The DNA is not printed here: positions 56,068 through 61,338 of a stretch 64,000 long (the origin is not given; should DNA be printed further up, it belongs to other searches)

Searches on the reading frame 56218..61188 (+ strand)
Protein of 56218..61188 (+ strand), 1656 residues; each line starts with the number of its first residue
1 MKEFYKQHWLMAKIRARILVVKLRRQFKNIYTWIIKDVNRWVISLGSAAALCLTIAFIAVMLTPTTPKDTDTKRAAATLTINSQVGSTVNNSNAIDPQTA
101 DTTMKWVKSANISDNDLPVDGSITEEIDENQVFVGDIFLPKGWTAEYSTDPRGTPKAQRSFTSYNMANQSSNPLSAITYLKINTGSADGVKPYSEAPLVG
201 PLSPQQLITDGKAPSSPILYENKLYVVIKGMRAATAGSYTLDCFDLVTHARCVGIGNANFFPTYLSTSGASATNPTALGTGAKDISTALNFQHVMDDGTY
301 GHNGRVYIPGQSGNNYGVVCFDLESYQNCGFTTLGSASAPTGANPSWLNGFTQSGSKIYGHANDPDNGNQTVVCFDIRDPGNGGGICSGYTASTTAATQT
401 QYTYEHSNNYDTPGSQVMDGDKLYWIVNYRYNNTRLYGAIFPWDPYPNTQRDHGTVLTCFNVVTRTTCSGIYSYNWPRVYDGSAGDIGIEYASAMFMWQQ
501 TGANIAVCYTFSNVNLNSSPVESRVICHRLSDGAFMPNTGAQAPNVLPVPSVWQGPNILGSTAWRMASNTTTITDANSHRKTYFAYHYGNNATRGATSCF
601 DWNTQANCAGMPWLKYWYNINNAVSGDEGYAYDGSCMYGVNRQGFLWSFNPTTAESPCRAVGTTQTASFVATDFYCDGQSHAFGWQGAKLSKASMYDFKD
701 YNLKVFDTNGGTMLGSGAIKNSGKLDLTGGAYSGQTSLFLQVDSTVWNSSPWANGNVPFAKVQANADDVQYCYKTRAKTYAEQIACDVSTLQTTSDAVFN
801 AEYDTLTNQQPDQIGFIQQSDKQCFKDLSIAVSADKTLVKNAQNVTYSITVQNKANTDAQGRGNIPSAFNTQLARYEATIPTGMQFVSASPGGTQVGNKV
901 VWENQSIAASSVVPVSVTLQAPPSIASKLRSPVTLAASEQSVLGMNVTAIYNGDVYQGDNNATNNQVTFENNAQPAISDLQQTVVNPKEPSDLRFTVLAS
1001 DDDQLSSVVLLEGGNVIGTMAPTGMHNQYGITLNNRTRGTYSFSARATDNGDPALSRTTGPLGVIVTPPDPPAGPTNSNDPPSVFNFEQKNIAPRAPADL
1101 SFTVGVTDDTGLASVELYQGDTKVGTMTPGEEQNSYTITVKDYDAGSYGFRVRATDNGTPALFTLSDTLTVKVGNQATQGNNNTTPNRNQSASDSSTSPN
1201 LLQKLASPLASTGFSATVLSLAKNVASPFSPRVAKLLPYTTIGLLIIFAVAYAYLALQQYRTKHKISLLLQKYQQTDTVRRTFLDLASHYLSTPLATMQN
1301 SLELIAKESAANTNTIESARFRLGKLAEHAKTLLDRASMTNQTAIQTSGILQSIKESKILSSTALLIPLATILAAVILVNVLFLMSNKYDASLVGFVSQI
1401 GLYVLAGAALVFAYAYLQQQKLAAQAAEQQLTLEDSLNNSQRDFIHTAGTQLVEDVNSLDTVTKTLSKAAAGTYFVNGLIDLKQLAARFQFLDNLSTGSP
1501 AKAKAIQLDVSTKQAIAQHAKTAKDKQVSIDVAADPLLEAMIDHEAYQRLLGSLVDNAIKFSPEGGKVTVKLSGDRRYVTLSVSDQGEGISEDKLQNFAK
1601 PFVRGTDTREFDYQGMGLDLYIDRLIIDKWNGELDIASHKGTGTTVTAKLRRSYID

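Call 80: search_protein_families(library=pfam, proteins=[window:56218-61188:+], max_evalue=0.001)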
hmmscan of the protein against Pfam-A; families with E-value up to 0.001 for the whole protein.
window:56218-61188:+ (1656 aa): 2 families
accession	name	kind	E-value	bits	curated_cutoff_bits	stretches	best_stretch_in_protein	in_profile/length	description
PF02518.31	HATPase_c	-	1.7e-21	77.1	26.4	1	1543-1651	2-108/111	Histidine kinase-, DNA gyrase B-, and HSP90-like ATPase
PF17957.7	Big_7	-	0.00029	21.9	24.1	0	1097-1151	17-69/70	Bacterial Ig domain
